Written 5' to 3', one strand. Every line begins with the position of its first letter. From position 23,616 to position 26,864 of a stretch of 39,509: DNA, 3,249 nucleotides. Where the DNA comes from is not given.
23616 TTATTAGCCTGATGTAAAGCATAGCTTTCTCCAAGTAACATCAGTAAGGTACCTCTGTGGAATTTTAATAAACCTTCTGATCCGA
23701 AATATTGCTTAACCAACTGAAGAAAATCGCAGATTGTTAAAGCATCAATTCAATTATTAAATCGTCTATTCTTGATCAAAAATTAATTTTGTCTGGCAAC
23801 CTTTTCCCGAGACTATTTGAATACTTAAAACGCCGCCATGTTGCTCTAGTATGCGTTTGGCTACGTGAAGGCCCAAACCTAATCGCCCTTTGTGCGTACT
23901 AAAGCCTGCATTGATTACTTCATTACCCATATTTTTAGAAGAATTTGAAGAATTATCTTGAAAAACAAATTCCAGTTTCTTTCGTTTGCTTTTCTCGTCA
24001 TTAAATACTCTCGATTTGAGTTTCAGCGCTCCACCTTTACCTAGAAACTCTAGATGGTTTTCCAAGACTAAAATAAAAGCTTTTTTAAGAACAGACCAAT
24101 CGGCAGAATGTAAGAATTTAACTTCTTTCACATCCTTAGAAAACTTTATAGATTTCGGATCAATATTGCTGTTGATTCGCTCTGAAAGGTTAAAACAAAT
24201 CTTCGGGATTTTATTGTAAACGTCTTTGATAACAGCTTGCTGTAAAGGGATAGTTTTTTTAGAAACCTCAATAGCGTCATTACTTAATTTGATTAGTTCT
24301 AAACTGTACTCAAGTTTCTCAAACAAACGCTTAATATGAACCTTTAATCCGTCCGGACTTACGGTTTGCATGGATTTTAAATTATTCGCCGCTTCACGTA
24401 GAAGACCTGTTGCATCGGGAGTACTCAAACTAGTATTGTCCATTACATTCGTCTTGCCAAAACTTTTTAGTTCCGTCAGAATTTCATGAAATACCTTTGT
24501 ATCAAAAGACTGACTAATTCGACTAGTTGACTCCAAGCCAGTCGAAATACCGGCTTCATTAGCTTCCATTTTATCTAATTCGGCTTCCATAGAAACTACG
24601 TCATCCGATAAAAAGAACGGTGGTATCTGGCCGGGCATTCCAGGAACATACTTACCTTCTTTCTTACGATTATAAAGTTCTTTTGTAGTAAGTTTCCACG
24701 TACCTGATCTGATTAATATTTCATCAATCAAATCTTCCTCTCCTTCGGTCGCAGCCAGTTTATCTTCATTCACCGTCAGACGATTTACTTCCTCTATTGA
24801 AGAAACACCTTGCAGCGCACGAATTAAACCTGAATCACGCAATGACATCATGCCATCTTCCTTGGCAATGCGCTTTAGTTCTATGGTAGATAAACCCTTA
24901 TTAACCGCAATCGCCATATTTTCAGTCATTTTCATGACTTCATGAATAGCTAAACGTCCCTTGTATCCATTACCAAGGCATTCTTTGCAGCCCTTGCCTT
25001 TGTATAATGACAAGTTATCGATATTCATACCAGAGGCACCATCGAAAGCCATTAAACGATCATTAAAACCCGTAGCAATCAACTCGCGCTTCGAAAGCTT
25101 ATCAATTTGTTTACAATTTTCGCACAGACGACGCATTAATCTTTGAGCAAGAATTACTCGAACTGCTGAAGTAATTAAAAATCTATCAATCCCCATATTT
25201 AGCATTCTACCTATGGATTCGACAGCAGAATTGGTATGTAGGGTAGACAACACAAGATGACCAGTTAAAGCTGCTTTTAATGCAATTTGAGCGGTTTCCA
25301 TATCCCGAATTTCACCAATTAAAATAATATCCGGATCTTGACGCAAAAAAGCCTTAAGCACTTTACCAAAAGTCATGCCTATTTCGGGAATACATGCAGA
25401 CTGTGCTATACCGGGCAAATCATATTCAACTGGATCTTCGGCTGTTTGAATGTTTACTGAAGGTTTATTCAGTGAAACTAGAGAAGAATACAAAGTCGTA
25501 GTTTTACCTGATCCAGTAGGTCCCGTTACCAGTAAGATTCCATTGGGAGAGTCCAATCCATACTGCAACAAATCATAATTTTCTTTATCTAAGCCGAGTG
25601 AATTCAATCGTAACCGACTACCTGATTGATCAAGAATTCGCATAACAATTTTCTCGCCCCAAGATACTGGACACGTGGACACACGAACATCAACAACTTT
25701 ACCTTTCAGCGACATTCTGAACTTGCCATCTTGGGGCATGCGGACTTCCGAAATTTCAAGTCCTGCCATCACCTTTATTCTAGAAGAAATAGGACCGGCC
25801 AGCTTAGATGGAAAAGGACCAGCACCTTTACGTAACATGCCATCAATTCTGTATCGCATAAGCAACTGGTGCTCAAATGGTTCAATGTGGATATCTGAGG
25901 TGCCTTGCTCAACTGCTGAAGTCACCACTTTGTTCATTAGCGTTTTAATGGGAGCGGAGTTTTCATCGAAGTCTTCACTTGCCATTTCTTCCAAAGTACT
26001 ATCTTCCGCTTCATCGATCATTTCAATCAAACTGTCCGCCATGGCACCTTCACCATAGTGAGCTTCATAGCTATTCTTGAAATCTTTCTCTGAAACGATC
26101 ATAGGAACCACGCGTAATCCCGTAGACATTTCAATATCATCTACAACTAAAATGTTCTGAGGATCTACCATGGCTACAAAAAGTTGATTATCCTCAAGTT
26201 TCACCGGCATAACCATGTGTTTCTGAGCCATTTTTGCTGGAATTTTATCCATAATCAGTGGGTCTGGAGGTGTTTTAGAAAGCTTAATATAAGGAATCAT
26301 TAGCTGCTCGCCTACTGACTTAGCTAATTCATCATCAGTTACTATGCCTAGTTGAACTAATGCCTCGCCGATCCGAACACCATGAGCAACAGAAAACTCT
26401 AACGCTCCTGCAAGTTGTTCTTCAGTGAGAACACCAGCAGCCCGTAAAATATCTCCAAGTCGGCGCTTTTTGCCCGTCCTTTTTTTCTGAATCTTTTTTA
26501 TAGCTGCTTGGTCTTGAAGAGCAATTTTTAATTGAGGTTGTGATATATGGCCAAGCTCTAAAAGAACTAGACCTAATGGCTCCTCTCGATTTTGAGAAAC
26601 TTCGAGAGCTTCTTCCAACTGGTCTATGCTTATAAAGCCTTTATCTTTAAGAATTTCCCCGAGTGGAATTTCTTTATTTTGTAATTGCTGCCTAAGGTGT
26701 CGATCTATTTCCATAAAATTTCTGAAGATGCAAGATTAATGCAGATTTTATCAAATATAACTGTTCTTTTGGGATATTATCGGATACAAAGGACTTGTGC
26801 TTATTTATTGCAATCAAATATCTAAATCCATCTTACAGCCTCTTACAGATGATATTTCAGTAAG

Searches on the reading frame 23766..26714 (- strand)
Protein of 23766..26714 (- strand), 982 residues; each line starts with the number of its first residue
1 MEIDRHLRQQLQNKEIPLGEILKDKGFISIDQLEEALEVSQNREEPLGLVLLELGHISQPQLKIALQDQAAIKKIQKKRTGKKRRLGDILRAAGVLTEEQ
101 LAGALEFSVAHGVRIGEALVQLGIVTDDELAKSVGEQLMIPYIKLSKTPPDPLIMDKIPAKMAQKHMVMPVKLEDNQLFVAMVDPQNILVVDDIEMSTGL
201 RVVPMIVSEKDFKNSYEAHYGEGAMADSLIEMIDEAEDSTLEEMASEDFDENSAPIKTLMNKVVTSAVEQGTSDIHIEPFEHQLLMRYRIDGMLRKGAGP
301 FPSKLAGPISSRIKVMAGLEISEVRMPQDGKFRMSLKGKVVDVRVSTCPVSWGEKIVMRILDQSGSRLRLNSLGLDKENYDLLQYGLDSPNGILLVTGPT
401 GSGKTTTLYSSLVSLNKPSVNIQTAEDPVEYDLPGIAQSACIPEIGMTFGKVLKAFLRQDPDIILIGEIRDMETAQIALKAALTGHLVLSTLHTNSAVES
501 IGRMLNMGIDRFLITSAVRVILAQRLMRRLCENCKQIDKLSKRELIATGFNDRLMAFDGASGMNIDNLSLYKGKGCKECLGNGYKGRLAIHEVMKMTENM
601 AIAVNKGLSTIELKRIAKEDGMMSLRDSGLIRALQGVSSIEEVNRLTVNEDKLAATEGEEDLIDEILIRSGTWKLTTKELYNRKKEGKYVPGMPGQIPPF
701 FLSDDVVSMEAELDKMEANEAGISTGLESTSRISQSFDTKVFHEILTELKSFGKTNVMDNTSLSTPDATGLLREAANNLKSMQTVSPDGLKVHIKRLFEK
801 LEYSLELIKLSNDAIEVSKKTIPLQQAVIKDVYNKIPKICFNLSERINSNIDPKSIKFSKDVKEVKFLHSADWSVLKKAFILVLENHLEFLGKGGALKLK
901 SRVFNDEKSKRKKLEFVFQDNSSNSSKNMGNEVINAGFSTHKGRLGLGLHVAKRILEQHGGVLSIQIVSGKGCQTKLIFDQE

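Call 10: search_protein_families(library=pfam, proteins=[window:23766-26714:-], max_evalue=0.001)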
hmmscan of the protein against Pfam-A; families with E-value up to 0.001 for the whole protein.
window:23766-26714:- (982 aa): 3 families
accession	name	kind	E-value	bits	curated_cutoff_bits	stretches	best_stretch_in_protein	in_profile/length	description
PF00437.27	T2SSE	-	1.6e-129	432.2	24.9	1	251-645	3-370/370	Type II/IV secretion system protein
PF05157.20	MshEN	-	5.5e-20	71.6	23.1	1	139-223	2-87/90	MshEN domain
PF02518.31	HATPase_c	-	4.8e-06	27.4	26.4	1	876-979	6-107/111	Histidine kinase-, DNA gyrase B-, and HSP90-like ATPase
